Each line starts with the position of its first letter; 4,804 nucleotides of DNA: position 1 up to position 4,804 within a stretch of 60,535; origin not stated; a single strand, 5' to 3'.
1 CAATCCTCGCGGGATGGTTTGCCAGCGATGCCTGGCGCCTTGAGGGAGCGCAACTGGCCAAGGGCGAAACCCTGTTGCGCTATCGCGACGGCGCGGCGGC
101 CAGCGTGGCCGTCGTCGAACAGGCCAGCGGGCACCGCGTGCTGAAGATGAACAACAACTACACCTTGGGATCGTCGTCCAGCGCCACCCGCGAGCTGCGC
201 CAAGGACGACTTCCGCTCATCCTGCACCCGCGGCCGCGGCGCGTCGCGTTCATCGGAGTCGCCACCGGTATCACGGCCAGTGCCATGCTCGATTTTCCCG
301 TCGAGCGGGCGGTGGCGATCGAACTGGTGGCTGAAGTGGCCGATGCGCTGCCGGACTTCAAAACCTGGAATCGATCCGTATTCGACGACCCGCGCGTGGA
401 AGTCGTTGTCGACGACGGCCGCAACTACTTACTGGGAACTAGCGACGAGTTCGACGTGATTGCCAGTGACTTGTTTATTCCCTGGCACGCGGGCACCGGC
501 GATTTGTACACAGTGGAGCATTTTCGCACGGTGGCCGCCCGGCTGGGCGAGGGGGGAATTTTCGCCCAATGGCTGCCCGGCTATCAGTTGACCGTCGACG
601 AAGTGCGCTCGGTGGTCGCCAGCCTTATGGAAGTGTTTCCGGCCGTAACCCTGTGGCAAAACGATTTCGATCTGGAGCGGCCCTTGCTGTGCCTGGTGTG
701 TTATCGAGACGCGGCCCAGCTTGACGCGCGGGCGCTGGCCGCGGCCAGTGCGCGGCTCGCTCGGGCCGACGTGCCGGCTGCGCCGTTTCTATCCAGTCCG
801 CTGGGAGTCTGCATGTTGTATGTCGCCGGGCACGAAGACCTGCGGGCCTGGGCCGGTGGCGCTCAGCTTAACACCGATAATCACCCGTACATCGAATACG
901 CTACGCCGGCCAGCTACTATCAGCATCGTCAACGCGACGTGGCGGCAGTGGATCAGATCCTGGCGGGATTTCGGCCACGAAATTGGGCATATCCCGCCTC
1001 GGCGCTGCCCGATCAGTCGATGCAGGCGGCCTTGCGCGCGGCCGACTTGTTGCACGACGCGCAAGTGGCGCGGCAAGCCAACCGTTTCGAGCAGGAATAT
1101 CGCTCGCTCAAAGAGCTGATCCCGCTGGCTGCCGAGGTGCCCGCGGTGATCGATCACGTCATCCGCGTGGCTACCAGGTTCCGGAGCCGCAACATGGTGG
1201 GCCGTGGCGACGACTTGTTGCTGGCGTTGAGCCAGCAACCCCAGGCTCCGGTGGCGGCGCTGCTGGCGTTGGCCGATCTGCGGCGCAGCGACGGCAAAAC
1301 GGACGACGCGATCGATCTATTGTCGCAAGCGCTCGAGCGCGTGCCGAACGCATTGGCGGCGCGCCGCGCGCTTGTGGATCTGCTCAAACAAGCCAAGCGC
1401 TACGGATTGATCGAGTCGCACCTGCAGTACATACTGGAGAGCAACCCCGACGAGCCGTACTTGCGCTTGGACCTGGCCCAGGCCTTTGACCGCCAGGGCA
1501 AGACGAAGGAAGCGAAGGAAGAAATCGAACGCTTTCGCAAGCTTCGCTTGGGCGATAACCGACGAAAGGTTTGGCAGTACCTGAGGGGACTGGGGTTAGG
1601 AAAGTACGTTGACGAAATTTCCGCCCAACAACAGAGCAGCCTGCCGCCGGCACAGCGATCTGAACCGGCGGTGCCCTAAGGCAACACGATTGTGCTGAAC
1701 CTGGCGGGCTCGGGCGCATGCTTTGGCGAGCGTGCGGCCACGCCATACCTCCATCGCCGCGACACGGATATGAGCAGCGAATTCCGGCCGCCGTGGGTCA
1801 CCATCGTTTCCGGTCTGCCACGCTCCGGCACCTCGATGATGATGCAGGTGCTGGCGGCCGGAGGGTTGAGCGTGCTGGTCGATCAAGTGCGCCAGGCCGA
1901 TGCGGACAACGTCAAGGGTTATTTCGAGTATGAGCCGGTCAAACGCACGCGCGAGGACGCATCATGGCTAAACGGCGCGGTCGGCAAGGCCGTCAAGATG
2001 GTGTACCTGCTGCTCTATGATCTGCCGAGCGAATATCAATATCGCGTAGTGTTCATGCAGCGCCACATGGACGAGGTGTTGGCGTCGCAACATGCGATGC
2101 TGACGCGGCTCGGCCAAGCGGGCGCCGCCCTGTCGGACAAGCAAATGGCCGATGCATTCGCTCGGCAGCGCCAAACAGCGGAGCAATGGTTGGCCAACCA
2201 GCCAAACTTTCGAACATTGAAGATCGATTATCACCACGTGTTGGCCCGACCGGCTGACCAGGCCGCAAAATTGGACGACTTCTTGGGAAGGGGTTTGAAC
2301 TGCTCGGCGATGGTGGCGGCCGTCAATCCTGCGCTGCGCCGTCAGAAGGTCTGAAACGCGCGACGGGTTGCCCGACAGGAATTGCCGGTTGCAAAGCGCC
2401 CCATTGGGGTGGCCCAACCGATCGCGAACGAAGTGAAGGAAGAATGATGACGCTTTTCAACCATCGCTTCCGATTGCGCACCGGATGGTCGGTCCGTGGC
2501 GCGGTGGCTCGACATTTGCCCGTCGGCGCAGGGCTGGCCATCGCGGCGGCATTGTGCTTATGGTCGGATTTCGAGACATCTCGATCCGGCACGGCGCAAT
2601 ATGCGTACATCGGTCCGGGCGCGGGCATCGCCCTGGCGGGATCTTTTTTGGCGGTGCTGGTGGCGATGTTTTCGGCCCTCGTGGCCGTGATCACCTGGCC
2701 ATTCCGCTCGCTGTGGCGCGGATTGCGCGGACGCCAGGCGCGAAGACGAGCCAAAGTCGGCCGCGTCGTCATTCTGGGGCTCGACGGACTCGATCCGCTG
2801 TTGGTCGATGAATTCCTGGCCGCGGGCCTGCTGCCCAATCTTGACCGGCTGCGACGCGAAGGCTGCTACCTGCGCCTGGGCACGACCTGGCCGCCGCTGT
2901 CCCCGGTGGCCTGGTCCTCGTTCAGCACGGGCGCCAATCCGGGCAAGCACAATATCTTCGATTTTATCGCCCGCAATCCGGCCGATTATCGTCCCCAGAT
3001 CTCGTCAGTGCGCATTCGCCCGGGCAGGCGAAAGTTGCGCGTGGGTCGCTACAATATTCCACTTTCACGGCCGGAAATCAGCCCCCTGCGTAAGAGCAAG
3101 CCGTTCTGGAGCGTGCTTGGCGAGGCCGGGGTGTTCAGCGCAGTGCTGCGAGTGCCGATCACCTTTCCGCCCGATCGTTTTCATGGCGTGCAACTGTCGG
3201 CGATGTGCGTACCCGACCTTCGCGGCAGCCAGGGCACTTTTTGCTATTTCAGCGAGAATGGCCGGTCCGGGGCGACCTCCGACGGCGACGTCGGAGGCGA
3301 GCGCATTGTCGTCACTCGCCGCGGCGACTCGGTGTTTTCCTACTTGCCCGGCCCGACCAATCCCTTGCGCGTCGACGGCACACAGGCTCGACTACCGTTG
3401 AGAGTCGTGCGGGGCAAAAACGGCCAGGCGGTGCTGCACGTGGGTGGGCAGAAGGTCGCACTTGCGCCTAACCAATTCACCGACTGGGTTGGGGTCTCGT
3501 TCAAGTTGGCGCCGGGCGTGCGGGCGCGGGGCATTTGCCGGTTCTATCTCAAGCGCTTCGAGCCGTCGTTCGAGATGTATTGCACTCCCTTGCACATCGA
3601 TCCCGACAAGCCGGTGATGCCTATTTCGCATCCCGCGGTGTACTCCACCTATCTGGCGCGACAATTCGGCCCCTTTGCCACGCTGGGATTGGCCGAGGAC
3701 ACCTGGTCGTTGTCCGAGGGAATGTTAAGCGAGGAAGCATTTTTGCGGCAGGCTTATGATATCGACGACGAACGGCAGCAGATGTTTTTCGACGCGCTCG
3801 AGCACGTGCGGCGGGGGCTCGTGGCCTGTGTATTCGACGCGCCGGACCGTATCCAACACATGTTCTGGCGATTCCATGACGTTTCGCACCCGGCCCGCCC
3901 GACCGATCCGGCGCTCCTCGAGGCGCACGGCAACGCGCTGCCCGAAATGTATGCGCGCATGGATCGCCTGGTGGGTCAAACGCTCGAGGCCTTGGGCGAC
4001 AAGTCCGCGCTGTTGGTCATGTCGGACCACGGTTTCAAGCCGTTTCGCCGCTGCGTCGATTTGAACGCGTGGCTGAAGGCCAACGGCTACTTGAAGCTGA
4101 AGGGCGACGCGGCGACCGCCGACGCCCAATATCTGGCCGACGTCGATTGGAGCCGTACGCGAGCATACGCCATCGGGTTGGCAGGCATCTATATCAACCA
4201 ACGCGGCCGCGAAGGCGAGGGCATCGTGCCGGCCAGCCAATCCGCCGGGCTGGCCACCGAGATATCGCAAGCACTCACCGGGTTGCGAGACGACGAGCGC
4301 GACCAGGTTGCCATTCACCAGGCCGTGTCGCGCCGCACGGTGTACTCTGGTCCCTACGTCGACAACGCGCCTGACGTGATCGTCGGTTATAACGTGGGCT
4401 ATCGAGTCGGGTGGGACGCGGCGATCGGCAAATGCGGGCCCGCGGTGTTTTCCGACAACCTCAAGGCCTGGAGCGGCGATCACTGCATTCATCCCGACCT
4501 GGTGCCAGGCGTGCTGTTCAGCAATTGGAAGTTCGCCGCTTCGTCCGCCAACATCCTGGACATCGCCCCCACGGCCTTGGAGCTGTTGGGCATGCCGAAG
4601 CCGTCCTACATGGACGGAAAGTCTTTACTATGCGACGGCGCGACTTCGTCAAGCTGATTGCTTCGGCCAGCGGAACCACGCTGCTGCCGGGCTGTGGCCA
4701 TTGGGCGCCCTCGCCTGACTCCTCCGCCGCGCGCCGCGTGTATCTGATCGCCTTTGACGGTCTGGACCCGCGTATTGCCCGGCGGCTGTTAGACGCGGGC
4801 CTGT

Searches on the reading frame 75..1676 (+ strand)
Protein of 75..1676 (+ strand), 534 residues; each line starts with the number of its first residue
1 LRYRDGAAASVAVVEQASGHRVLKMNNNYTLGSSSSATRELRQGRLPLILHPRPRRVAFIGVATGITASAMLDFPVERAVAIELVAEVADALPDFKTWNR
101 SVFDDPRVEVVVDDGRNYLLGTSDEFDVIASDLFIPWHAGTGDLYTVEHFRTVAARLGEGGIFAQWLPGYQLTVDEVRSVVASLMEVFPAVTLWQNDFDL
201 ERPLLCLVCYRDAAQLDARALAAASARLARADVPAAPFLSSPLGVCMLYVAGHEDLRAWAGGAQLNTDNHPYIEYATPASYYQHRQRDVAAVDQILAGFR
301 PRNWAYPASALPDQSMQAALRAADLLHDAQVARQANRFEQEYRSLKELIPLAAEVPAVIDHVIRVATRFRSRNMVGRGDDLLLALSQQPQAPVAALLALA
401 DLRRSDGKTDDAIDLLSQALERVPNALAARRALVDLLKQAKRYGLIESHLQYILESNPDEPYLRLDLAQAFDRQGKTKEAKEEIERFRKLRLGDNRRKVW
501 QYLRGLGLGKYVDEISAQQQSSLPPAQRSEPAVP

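Call 63: search_protein_families(library=pfam, proteins=[window:75-1676:+], max_evalue=0.001)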
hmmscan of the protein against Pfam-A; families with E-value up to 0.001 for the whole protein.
window:75-1676:+ (534 aa): 8 families
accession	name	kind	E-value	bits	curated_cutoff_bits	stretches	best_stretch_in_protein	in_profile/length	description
PF01564.23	Spermine_synth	-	7.4e-14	52.1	22.9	1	46-191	11-156/186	Spermine/spermidine synthase domain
PF14559.12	TPR_19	-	9.1e-08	32.8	25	2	440-486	4-50/68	Tetratricopeptide repeat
PF13428.12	TPR_14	-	1.7e-06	28.6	23.5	1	394-436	2-44/44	Tetratricopeptide repeat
PF13174.12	TPR_6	-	1.8e-05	25.5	26.3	0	395-425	2-32/33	Tetratricopeptide repeat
PF24575.1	TPR_Slam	-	9.1e-05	23.3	35.2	0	438-483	58-103/104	Surface lipoprotein assembly modifier, N-terminal TPR repeats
PF13432.12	TPR_16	-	0.0003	21.6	32.7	1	397-445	1-49/65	Tetratricopeptide repeat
PF07719.23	TPR_2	-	0.0004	20.7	27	0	394-425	2-33/34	Tetratricopeptide repeat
PF25064.1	ARM_TT21_5th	-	0.0006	20.5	27.8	0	395-440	3-48/117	TT21 fifth ARM repeats domain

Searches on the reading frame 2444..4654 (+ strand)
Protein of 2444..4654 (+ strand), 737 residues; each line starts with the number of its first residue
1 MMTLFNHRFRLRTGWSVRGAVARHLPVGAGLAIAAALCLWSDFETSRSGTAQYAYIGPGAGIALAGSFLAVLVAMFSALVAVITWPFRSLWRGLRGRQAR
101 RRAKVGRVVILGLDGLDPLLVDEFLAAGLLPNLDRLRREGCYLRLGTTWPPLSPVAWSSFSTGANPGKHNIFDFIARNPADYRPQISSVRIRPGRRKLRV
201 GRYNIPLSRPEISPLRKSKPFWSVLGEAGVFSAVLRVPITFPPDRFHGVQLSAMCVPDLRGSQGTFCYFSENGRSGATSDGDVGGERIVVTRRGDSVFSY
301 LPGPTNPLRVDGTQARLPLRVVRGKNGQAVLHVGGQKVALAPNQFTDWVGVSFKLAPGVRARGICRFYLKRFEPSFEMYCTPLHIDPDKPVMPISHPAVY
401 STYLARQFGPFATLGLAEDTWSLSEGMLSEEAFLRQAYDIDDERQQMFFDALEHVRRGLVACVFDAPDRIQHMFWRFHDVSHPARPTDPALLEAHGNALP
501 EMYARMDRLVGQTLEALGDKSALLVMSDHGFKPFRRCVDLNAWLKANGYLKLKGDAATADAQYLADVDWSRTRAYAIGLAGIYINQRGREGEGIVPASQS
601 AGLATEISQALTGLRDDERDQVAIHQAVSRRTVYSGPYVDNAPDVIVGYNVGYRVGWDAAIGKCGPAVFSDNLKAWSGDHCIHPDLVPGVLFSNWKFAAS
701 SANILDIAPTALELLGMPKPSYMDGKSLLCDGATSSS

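Call 63: search_protein_families(library=pfam, proteins=[window:2444-4654:+], max_evalue=0.001)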
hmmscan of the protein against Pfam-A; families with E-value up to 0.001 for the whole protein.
window:2444-4654:+ (737 aa): 1 family
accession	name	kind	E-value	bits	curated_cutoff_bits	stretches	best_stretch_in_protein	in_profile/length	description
PF01663.27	Phosphodiest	-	3.3e-33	116.1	23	2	440-655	140-323/342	Type I phosphodiesterase / nucleotide pyrophosphatase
